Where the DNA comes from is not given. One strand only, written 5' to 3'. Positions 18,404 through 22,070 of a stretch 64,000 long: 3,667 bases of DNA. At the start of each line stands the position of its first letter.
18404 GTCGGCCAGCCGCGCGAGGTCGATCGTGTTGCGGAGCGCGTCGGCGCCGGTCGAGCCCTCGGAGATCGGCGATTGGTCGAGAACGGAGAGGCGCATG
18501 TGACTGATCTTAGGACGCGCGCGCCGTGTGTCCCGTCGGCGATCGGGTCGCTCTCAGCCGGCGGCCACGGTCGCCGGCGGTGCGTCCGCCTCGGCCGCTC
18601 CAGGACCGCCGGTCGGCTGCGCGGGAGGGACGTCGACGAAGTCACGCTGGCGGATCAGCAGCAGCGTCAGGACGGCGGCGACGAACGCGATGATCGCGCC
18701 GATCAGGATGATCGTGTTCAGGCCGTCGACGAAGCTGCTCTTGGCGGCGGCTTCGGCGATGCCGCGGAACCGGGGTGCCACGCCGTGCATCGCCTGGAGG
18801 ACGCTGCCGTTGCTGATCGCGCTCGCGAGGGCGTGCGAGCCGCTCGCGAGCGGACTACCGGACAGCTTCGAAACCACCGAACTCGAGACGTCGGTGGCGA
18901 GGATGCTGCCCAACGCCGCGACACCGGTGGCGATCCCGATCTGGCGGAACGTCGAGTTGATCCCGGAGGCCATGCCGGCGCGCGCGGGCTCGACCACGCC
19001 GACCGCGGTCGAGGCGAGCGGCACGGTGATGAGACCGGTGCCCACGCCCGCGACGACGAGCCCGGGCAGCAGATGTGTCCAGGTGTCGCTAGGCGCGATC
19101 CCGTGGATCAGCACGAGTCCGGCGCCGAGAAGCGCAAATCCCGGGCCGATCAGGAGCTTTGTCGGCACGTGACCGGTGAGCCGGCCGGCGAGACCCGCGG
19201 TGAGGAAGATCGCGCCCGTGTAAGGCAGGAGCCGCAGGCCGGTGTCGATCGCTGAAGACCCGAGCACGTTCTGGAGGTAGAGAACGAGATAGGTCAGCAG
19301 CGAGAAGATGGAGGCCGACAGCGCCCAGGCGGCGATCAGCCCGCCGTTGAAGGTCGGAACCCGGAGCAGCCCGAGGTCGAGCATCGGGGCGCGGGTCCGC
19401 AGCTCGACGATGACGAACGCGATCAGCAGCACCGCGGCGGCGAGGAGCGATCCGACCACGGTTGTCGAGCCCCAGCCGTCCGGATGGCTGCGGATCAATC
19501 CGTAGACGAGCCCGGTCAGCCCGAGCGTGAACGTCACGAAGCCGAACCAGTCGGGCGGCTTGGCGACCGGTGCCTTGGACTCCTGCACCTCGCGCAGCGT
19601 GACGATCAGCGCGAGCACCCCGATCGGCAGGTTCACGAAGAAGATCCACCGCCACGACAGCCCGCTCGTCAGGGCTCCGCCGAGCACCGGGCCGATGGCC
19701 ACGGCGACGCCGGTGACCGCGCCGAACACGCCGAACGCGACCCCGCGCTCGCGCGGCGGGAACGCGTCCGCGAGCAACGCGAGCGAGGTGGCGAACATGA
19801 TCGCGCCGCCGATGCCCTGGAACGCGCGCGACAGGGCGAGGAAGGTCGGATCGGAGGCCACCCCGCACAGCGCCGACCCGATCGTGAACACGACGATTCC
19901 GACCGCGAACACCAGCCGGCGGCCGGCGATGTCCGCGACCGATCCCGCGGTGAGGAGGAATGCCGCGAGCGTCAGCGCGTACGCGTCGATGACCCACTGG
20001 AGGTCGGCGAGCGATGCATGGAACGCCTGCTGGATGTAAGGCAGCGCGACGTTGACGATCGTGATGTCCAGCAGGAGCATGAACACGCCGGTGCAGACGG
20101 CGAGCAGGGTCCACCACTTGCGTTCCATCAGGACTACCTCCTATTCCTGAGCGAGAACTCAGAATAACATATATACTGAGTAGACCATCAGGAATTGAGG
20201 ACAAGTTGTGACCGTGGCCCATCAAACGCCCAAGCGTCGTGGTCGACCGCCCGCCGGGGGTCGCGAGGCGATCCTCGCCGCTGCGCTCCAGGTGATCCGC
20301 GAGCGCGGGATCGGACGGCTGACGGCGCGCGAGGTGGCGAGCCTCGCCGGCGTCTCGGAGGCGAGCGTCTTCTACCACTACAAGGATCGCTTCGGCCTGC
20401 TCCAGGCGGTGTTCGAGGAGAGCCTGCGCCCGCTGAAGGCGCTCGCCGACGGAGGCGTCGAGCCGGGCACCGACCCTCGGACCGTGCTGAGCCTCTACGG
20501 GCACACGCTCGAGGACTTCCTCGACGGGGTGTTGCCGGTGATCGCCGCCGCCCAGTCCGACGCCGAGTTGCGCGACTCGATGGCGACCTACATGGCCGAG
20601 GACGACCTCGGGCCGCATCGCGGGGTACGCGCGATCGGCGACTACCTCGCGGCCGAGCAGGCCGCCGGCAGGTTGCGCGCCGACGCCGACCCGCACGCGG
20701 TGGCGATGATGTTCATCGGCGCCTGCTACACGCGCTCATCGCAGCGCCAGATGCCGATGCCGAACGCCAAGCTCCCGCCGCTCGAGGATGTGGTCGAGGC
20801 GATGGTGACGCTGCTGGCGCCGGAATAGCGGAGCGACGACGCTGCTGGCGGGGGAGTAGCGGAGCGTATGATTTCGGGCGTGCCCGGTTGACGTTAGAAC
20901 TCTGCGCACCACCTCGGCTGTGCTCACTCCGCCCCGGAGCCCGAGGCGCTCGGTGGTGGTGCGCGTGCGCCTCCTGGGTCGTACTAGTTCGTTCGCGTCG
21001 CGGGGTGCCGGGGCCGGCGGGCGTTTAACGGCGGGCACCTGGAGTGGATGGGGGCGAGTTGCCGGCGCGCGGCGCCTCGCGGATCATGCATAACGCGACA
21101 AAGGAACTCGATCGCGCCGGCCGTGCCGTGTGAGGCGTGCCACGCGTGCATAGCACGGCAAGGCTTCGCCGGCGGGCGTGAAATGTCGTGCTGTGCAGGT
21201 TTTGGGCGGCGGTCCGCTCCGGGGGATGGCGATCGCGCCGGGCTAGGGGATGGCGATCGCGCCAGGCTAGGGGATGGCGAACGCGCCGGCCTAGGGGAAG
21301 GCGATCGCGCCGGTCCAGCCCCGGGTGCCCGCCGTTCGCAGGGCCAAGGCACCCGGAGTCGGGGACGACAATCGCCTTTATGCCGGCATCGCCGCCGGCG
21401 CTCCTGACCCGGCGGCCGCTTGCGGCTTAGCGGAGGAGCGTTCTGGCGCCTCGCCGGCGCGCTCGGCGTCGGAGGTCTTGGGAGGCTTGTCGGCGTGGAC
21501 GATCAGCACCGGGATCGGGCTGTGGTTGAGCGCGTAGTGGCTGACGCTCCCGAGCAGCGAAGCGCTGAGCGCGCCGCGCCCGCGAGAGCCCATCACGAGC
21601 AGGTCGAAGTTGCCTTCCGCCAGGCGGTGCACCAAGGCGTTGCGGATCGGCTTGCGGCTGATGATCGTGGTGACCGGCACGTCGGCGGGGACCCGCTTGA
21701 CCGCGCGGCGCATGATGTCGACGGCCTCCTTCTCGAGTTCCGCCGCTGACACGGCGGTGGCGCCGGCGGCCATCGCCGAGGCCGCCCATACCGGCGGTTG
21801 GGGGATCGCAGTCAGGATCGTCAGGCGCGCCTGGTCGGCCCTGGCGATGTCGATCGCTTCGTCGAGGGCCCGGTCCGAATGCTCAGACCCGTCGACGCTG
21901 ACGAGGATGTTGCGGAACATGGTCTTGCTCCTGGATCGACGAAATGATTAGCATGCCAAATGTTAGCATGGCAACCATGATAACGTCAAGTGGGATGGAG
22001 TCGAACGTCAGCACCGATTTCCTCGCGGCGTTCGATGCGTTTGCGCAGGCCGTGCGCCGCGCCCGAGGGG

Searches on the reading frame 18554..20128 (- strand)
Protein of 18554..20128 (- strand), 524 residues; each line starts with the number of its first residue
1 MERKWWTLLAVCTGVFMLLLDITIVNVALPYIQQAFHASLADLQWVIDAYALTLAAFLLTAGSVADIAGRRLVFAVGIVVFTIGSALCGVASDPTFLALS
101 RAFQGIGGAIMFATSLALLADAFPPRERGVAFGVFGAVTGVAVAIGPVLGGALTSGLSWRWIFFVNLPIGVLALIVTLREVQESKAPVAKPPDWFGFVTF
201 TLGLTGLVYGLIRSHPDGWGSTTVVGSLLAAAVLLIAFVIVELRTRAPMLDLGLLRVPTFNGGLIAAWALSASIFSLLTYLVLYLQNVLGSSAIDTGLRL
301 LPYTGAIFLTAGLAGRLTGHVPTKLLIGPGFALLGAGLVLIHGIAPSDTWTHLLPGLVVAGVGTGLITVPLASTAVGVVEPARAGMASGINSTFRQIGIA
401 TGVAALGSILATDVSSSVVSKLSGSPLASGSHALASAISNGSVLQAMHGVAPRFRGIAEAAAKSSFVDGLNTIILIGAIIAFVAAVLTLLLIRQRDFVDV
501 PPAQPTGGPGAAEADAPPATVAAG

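Call 26: search_protein_families(library=pfam, proteins=[window:18554-20128:-], max_evalue=0.00001)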
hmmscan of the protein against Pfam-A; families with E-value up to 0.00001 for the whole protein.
window:18554-20128:- (524 aa): 2 families
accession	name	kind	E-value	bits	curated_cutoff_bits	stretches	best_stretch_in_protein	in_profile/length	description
PF07690.21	MFS_1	-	1.7e-55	188.8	33.4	1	12-402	2-346/347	Major Facilitator Superfamily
PF00083.30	Sugar_tr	-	1.1e-08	34.8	22.3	1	7-177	2-188/452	Sugar (and other) transporter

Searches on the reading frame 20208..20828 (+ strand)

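Call 26: search_protein_families(library=pfam, proteins=[window:20208-20828:+], max_evalue=0.00001)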
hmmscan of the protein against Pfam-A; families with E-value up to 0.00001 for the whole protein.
window:20208-20828:+ (206 aa): 2 families
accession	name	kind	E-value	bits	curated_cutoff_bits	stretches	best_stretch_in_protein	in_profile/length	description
PF00440.29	TetR_N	-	3.5e-11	43.1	24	1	22-68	1-47/47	Bacterial regulatory proteins, tetR family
PF14246.11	TetR_C_7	-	5.7e-06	26.7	22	0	133-200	42-110/119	AefR-like transcriptional repressor, C-terminal domain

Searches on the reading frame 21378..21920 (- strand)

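Call 26: search_protein_families(library=pfam, proteins=[window:21378-21920:-], max_evalue=0.00001)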
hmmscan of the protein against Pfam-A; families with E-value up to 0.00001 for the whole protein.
window:21378-21920:- (180 aa): 1 family
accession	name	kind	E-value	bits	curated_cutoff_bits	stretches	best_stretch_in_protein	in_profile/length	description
PF00582.32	Usp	-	1e-31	110.8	24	1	1-142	1-141/141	Universal stress protein family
